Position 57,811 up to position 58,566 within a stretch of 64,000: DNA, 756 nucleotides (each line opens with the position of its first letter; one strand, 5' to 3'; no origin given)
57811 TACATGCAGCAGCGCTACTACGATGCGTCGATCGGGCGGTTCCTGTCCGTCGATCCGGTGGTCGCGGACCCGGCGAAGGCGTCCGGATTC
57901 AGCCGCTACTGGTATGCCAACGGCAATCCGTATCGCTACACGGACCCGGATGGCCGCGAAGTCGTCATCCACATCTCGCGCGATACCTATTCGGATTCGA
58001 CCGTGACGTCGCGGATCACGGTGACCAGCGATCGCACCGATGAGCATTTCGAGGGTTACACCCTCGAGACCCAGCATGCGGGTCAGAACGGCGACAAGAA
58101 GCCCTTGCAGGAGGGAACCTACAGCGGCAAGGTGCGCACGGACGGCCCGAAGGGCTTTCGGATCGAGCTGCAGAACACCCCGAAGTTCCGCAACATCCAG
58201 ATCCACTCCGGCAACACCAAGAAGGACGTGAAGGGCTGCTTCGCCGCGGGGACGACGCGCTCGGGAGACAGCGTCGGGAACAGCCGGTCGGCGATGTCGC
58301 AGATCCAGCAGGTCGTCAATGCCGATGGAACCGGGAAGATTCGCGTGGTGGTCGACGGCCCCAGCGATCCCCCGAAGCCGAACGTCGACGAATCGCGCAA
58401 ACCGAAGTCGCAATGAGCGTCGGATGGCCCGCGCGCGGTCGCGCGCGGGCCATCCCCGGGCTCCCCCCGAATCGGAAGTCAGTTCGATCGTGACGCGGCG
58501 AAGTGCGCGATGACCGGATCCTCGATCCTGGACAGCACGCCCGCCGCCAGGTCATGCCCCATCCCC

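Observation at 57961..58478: RHS C-terminal toxin domain resembles an L,D-transpeptidase (Tlde1-like) fold and has no adjacent immunity gene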

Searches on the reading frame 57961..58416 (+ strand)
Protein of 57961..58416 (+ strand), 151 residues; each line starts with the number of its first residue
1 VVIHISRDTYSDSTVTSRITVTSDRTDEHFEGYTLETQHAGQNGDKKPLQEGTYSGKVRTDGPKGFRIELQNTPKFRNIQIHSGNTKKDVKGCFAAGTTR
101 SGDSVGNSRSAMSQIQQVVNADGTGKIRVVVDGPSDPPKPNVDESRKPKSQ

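Call 4: search_protein_families(library=pfam, proteins=[window:57961-58416:+], max_evalue=1)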
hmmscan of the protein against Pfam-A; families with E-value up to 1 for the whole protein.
window:57961-58416:+ (151 aa): 1 family
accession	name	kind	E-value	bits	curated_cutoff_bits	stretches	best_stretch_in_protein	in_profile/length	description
PF18925.5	DUF5675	-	2.8e-19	69.5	26.7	1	4-119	1-112/114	Family of unknown function (DUF5675)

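Call 5: search_protein_families(library=ncbifam, proteins=[window:57961-58416:+], max_evalue=1)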
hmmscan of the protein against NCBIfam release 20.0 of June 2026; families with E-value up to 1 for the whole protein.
window:57961-58416:+ (151 aa): 0 families

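Call 6: search_solved_structures(query=window:57961-58416:+, max_evalue=10, show_alignments=2)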
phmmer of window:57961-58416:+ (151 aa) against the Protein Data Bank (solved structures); distinct sequences matched with E-value up to 10: 1.
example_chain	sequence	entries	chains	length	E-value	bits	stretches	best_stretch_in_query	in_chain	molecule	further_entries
2p8t_A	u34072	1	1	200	1.6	12.3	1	58-95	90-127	Hypothetical protein PH0730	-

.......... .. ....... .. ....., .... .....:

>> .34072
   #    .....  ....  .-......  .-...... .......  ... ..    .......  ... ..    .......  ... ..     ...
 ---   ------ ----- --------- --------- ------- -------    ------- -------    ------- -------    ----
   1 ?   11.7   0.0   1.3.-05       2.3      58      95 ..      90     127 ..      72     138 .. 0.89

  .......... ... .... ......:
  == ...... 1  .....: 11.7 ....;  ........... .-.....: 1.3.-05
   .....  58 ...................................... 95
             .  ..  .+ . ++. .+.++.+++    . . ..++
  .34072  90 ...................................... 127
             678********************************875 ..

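Call 10: find_homologous_proteins(query=window:57961-58416:+, max_evalue=0.001)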
Query window:57961-58416:+: 7 candidates shared short words with the query, none scored E <= 0.001.

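Call 11: predict_structure(protein=window:57961-58416:+)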
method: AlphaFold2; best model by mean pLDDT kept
length: 151 residues; sequences in the alignment: 1
mean_pLDDT: 47.9   pTM: 0.41
mean pLDDT of the five models: 47.9, 46.6, 46.0, 35.9, 33.9
residues with pLDDT >= 90: 0; 70-90: 6; 50-70: 57; < 50: 88
segments of 3 or more residues with pLDDT < 50: 1-53, 82-112
pLDDT, mean of each block of 10 residues (from residue 1): 39 44 42 44 40 53 59 57 37 32 32 59 69 55 57 43
secondary structure, 60 per line:
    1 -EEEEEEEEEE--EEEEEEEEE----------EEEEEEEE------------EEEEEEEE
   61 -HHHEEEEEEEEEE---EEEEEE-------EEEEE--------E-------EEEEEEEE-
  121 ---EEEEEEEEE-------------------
elements in order: E2-11 E14-22 E33-40 E53-60 E65-74 E78-83 E91-95 E112-119 E124-132

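Call 23: search_protein_representatives(protein=window:57961-58416:+)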
Query: 151 residues. Proteins with E-value up to 0.001 (for the whole library): 660; up to 1e-10: 122; up to 1e-30: 10. The best 150 are listed.
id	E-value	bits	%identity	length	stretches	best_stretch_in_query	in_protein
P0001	1.4e-36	142.2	51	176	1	2-139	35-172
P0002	1.0e-35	139.4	53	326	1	1-147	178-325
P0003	3.6e-35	137.6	53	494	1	1-143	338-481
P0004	5.7e-33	130.5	47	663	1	3-142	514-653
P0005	1.1e-32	129.6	49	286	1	2-138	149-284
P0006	1.2e-32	129.5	58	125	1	30-142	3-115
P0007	1.8e-32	128.9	50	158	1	1-135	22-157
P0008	3.1e-32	128.1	44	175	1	2-145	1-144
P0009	9.2e-32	126.6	49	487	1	2-146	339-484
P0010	1.5e-31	125.9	52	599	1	1-137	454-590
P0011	1.4e-30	122.8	50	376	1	1-139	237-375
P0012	1.9e-30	122.3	47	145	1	3-136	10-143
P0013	1.9e-30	122.3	50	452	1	12-133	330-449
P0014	6.6e-30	120.6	47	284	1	2-134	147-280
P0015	7.5e-30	120.4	48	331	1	3-134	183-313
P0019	1.7e-28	116.0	51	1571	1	3-139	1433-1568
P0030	8.7e-25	104.0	49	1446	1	3-133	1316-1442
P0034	6.5e-24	101.1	46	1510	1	4-137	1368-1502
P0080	1.8e-16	77.0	43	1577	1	1-135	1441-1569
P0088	1.9e-15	73.7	44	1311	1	3-133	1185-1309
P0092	1.5e-14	70.7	37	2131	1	2-140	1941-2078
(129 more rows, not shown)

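Call 29: find_homologous_proteins(query=A1, max_evalue=0.00001)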
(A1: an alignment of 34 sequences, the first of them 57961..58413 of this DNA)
Query A1 (34 sequences) (151 aa, profile of the alignment): 253 proteins with E <= 0.00001 among 980 candidates; the best 120 are listed.
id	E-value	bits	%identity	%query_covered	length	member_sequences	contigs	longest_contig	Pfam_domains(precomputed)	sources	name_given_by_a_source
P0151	4.7e-54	200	55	91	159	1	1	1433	PF18925.6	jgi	jgi:hypothetical protein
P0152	9.1e-53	196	52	88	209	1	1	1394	PF18925.6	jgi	jgi:RHS repeat-associated protein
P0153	2.8e-50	188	47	91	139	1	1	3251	PF18925.6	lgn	-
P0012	1.2e-47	179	47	91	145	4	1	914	PF18925.6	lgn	-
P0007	3.9e-47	177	49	89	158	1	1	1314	PF18925.6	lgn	-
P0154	4.2e-45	171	46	91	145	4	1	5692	PF18925.6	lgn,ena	-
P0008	1.2e-44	169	45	91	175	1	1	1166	PF18925.6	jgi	jgi:Family of unknown function (DUF5675)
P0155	1.6e-44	169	47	89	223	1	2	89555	PF18925.6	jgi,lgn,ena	jgi:uncharacterized protein RhaS with RHS repeats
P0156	1.3e-43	166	45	79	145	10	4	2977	PF18925.6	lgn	-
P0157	1.1e-42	163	44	91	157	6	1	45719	PF18925.6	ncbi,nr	ncbi:DUF5675 family protein [Acidiphilium sp. 37-64-53]|nr:DUF5675 family protein [Acidiphilium sp. 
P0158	1.2e-42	163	40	99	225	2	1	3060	PF18925.6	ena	-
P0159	6.6e-42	160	43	89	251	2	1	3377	PF18925.6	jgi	-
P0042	2.8e-41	158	38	89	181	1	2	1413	PF18925.6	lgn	-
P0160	7.9e-37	144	45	69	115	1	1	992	PF18925.6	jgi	jgi:hypothetical protein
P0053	9.2e-37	144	46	68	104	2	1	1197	PF18925.6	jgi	jgi:hypothetical protein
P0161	3.9e-35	139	46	66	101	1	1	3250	PF18925.6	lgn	-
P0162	5.2e-33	132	44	68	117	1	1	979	PF18925.6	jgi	jgi:hypothetical protein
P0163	7.3e-22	96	38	86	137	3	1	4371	PF18925.6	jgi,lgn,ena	-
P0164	2.2e-17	81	31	75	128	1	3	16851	PF18925.6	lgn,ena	-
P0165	4.9e-16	77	34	53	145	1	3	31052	PF18925.6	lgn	-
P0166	6.3e-15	73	30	88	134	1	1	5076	PF18925.6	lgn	-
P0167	1.0e-14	72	35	64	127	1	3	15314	PF18925.6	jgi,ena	-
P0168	1.2e-14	72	29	91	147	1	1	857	PF18925.6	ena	-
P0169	1.5e-14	72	36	65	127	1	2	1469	PF18925.6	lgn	-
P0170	2.1e-14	71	37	57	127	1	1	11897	PF18925.6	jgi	jgi:hypothetical protein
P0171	2.6e-14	71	37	57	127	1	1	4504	PF18925.6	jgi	jgi:hypothetical protein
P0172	2.9e-14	71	36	68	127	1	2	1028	PF18925.6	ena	-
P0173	7.5e-14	70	32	87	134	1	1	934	PF18925.6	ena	-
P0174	1.2e-13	69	35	75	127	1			PF18925.6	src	-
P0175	1.3e-13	69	30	75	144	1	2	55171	PF18925.6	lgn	-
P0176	1.8e-13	68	36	77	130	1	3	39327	PF18925.6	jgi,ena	jgi:hypothetical protein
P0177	2.1e-13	68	36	72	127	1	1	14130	PF18925.6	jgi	-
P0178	3.1e-13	68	39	57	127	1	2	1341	PF18925.6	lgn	-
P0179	5.7e-13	67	26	79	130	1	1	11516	PF18925.6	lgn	-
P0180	1.3e-12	66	33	78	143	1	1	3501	PF18925.6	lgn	-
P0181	1.7e-12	65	53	28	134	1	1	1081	PF18925.6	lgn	-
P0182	1.8e-12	65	26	79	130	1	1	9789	PF18925.6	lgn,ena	-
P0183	2.3e-12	65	40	34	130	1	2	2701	PF18925.6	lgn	-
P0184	2.6e-12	65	39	66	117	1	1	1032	PF18925.6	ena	-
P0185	3.9e-12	64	28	75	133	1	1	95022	PF18925.6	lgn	-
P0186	3.9e-12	64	30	75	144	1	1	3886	PF18925.6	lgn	-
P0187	6.3e-12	63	25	75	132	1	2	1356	PF18925.6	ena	-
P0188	7.0e-12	63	30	79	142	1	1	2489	PF18925.6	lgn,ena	-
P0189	1.8e-11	62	28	75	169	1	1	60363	PF18925.6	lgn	-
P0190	2.8e-11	61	30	75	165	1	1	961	PF18925.6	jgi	-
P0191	1.0e-10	59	26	84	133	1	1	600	PF18925.6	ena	-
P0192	1.3e-10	59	37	42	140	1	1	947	PF18925.6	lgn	-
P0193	2.5e-10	58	27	85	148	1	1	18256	PF18925.6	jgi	-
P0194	4.6e-10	57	27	84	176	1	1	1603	PF18925.6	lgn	-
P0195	9.9e-10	56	33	62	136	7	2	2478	PF18925.6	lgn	-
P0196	1.1e-9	56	38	35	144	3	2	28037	PF18925.6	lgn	-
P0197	1.1e-9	56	39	33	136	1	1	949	PF18925.6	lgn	-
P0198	1.5e-9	56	37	46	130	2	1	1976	PF18925.6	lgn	-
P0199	2.2e-9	55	26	85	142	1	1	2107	PF18925.6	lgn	-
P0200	2.4e-9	55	33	52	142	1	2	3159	PF18925.6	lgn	-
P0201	2.5e-9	55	36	51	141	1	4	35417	PF18925.6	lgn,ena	-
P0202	2.6e-9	55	39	33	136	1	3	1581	PF18925.6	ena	-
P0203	2.9e-9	55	49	32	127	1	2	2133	PF18925.6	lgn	-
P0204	3.6e-9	54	29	87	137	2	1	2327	PF18925.6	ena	-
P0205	3.6e-9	54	34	52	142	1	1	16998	PF18925.6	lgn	-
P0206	4.5e-9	54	39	33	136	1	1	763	PF18925.6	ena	-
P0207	4.5e-9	54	34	52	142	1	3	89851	PF18925.6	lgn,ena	-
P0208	4.7e-9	54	34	52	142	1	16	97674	PF18925.6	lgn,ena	-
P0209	4.9e-9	54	34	52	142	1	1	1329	PF18925.6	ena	-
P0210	5.3e-9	54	36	51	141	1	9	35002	PF18925.6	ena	-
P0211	5.5e-9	54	25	85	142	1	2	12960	PF18925.6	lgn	-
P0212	7.4e-9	53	35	46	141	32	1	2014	PF18925.6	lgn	-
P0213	7.5e-9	53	33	34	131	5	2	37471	PF18925.6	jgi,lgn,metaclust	metaclust:\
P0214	8.8e-9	53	38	51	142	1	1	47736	PF18925.6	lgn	-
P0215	8.8e-9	53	38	51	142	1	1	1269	PF18925.6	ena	-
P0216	1.0e-8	53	42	30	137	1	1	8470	PF18925.6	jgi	jgi:hypothetical protein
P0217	1.0e-8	53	34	52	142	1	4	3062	PF18925.6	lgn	-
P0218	1.0e-8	53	38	51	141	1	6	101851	PF18925.6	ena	-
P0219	1.0e-8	53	38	51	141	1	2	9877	PF18925.6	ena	-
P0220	1.2e-8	53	42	34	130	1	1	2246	PF18925.6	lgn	-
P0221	1.2e-8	53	35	46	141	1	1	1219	PF18925.6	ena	-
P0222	1.2e-8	53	35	46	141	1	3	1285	PF18925.6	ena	-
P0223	1.3e-8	53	38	51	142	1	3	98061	PF18925.6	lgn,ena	-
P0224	1.3e-8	53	39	45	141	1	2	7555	PF18925.6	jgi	jgi:hypothetical protein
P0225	1.3e-8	53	38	51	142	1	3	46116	PF18925.6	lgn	-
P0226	1.4e-8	53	39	51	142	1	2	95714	PF18925.6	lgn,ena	-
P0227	1.5e-8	52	37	51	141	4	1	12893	PF18925.6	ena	-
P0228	1.5e-8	52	38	51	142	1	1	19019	PF18925.6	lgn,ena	-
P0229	1.5e-8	52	37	51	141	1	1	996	PF18925.6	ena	-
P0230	1.7e-8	52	36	51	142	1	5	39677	PF18925.6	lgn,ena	-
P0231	1.7e-8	52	36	51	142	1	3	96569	PF18925.6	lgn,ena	-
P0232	1.7e-8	52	35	49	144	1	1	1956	PF18925.6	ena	-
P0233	1.8e-8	52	39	51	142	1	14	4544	PF18925.6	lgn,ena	-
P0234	1.8e-8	52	39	51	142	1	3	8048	PF18925.6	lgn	-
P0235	1.8e-8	52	39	51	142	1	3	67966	PF18925.6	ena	-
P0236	1.8e-8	52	38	51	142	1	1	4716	PF18925.6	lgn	-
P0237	1.9e-8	52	36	44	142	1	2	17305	PF18925.6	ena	-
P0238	1.9e-8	52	39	51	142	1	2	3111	PF18925.6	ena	-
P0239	1.9e-8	52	31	54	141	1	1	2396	PF18925.6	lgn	-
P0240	1.9e-8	52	39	51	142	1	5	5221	PF18925.6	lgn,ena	-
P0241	1.9e-8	52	39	51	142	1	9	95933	PF18925.6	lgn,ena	-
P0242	1.9e-8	52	35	54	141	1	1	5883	PF18925.6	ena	-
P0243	2.0e-8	52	36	51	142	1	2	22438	PF18925.6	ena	-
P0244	2.0e-8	52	36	51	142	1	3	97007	PF18925.6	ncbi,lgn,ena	-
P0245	2.1e-8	52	38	51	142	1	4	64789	PF18925.6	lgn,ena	-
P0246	2.2e-8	52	39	51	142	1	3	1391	PF18925.6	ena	-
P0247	2.3e-8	52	38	51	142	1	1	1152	PF18925.6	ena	-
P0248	2.3e-8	52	38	50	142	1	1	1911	PF18925.6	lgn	-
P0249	2.4e-8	52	39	51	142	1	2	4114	PF18925.6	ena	-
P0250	2.4e-8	52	38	51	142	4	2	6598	PF18925.6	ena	-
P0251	2.4e-8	52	38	50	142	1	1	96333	PF18925.6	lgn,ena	-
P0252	2.4e-8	52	36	51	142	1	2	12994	PF18925.6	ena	-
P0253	2.5e-8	52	38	51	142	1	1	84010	PF18925.6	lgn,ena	-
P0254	2.5e-8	52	38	51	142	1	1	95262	PF18925.6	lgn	-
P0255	2.6e-8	52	39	45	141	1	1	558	PF18925.6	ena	-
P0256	2.6e-8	52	35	46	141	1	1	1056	PF18925.6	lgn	-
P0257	2.6e-8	52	39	51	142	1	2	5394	PF18925.6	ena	-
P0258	2.7e-8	52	39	45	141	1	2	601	PF18925.6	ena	-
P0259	2.7e-8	52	39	45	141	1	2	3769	PF18925.6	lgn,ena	-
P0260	2.7e-8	52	38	51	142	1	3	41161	PF18925.6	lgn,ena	-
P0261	2.7e-8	52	38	51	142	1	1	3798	PF18925.6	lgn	-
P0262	2.8e-8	52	27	77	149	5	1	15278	PF18925.6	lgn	-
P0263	2.8e-8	52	39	51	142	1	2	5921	PF18925.6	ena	-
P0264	2.8e-8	52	39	51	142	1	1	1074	PF18925.6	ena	-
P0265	2.8e-8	52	38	51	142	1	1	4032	PF18925.6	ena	-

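Call 30: search_solved_structures(query=A1, max_evalue=10, show_alignments=3)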
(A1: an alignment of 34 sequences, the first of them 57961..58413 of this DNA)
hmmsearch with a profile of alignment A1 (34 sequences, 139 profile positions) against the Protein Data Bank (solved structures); distinct sequences matched with E-value up to 10: 3.
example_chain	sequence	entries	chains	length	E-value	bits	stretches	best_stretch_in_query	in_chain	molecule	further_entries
7px9_G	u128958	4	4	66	0.79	12.7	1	84-130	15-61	Prokaryotic ubiquitin-like protein Pup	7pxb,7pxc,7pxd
3m9d_G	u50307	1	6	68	0.87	12.6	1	84-130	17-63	Prokaryotic ubiquitin-like protein pup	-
8jjr_T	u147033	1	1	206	0.97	12.5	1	47-85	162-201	PCPI-12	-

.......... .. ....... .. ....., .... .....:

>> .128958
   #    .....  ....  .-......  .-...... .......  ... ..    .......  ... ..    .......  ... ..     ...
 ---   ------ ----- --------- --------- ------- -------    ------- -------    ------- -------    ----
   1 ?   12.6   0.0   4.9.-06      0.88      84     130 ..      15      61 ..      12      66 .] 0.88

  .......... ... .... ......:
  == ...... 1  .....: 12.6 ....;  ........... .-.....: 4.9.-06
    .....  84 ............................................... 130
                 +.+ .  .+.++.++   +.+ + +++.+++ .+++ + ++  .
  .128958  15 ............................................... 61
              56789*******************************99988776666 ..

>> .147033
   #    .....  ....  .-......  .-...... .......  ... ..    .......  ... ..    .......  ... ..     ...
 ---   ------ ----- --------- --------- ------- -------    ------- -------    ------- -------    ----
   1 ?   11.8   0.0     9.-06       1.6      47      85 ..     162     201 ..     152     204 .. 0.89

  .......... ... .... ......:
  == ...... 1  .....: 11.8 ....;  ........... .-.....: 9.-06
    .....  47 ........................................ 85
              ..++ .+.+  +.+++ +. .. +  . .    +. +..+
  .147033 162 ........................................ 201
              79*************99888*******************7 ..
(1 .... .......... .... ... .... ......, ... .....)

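Call 35: find_related_loci(query=window:57961-58413:+, collection=genome_contigs, flank=8000)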
Query window:57961-58413:+ (151 aa) in genome_contigs; peptide patterns used: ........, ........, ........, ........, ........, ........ (x = any residue, [..] = any of these).
59 stretches matched a pattern, but none encodes a relative of the query by tblastn (E <= 1e-3).

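Call 37: predict_structure(alignment_id=A2)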
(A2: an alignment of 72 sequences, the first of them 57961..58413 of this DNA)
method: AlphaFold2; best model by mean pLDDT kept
length: 151 residues; sequences in the alignment: 72
mean_pLDDT: 93.0   pTM: 0.86
mean pLDDT of the five models: 93.0, 92.5, 92.0, 91.9, 91.8
residues with pLDDT >= 90: 121; 70-90: 21; 50-70: 9; < 50: 0
segments of 3 or more residues with pLDDT < 50: none
pLDDT, mean of each block of 10 residues (from residue 1): 98 96 98 96 89 97 92 93 96 96 96 98 98 90 64 68
secondary structure, 60 per line:
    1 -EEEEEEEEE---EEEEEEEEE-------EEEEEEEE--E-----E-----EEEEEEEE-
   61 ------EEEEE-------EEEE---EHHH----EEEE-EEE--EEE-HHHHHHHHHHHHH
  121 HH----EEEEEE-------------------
elements in order: E2-10 E14-22 E30-37 E52-59 E67-71 E79-82 E94-97 E99-101 E104-106 H108-122 E127-132

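Call 42: fold_search(model_id=the predicted structure, library=pdb)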
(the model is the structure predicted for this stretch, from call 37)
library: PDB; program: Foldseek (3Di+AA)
matches with E <= 10: 229; with E <= 0.001: 0
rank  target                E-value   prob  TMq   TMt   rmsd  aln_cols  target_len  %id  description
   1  6gru_C                6.2e-02  0.14  0.21  0.17  16.9       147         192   10  Crystal structure of human NUDT5 (released 2018-06-27)
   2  5qtl_C                1.0e-01  0.13  0.21  0.17  17.2       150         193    9  PanDDA analysis group deposition -- Crystal Structure of NUDT5 in complex with GB-0804 (released 2019-12-25)
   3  6gru_A                1.3e-01  0.12  0.21  0.17  17.1       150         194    9  Crystal structure of human NUDT5 (released 2018-06-27)
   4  5qjn_C                2.4e-01  0.09  0.21  0.17  17.0       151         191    8  PanDDA analysis group deposition of models with modelled events (e.g. bound ligands) -- Crystal Structure of NUDT5 in  (released 2018-12-19)
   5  6gru_D                2.4e-01  0.08  0.20  0.17  18.5       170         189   10  Crystal structure of human NUDT5 (released 2018-06-27)
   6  7chi                  3.8e-01  0.06  0.14  0.10  13.5       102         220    9  crystal structure of pco5 (released 2020-11-25)
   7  4jbj_B                5.3e-01  0.05  0.17  0.15  18.0       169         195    8  Structural mimicry for functional antagonism (released 2013-06-26)
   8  9drd_E                5.3e-01  0.03  0.16  0.13  16.9       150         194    9  Crystal structure of ADP-ribose diphosphatase from Klebsiella pneumoniae (Apo, monoclinic P form 2) (released 2024-10-02)
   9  9r2l_A                5.6e-01  0.25  0.18  0.20   2.8        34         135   18  De novo designed N37 protein fold (released 2025-05-14)
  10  6d7w_A                5.9e-01  0.11  0.20  0.12  15.8       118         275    9  Cryo-EM structure of the mitochondrial calcium uniporter from N. fischeri at 3.8 Angstrom resolution (released 2018-07-11)
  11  6s7e                  6.7e-01  0.04  0.15  0.11  13.2       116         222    8  Plant Cysteine Oxidase PCO4 from Arabidopsis thaliana (using PEG 3350 and NaF as precipitants) (released 2020-07-22)
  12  9r2l_B                7.0e-01  0.23  0.18  0.20   2.8        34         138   18  De novo designed N37 protein fold (released 2025-05-14)
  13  9drd_A                7.9e-01  0.02  0.17  0.14  16.8       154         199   10  Crystal structure of ADP-ribose diphosphatase from Klebsiella pneumoniae (Apo, monoclinic P form 2) (released 2024-10-02)
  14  9b1z_B                8.3e-01  0.02  0.17  0.13  17.1       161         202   10  Crystal structure of ADP-ribose diphosphatase from Klebsiella pneumoniae (Apo) (released 2024-03-27)
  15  9b22_A                8.3e-01  0.02  0.17  0.14  17.2       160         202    8  Crystal structure of ADP-ribose diphosphatase from Klebsiella pneumoniae (ADP Ribose and AMP bound) (released 2024-03-27)
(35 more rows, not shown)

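Call 45: find_encoding_contigs(protein=P0155, flank=6000, max_places=3)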
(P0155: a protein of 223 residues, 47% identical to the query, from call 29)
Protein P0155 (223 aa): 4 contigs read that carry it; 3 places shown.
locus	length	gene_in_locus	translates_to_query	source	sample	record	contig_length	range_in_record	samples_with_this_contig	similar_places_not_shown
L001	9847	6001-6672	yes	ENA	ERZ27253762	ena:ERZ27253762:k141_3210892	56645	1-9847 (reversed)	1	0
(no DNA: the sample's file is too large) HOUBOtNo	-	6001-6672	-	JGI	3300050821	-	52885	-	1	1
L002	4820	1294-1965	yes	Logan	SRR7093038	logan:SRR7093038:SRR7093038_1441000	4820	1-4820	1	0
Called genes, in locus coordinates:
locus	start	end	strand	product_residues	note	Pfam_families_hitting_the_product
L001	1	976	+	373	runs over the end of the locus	-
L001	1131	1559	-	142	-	PF10807:DUF2541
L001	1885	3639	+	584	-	PF08308:PEGA (weak), PF00691:OmpA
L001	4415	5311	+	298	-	PF25023:TEN_YD-shell (weak)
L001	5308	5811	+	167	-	PF13513:HEAT_EZ (faint), PF02985:HEAT (faint), PF13646:HEAT_2, PF03130:HEAT_PBS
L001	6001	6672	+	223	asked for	PF18925:DUF5675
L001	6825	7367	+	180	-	-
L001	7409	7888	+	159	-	-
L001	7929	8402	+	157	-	-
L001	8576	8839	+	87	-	PF03693:ParD_antitoxin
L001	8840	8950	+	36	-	-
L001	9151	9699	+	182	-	-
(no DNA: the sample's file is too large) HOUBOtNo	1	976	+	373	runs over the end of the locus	-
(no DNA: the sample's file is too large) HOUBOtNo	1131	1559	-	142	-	PF10807:DUF2541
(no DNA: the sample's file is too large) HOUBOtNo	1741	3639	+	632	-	PF08308:PEGA (weak), PF00691:OmpA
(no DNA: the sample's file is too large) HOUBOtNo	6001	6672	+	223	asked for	PF18925:DUF5675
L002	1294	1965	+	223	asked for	PF18925:DUF5675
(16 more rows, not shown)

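Call 46: find_encoding_contigs(protein=P0157, flank=6000, max_places=3)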
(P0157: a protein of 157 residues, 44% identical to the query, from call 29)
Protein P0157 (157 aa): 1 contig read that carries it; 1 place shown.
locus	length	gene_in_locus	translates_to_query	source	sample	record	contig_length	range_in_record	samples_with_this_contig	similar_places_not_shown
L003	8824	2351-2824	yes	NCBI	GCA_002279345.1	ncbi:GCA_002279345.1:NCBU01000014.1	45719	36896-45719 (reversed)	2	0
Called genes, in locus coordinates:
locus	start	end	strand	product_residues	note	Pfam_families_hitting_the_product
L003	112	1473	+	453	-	-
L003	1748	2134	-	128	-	-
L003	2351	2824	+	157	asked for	PF18925:DUF5675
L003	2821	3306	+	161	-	-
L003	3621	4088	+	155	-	-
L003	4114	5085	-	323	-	PF02618:YceG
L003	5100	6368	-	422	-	PF00109:ketoacyl-synt, PF02801:Ketoacyl-synt_C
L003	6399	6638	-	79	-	PF14573:PP-binding_2 (faint), PF00550:PP-binding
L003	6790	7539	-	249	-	PF23441:SDR, PF00106:adh_short, PF08659:KR, PF13561:adh_short_C2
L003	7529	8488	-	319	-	PF00698:Acyl_transf_1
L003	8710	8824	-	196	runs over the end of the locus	PF02563:Poly_export, PF10531:SLBB, PF22461:SLBB_2 (weak)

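Call 58: find_encoding_contigs(protein=P0154, flank=4000, max_places=2)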
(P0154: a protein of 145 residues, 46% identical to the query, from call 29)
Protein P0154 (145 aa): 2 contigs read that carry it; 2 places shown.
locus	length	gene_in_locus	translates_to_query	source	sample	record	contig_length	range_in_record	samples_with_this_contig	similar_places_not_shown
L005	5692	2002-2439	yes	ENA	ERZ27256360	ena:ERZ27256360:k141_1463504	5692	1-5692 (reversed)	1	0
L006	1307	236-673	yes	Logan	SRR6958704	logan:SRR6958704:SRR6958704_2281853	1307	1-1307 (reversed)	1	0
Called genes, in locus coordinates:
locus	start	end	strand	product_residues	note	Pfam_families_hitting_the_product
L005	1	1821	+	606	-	?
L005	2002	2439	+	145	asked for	PF18925:DUF5675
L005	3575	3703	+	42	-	-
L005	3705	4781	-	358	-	PF01208:URO-D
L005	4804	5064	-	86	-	-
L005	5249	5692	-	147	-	?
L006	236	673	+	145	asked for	PF18925:DUF5675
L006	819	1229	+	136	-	-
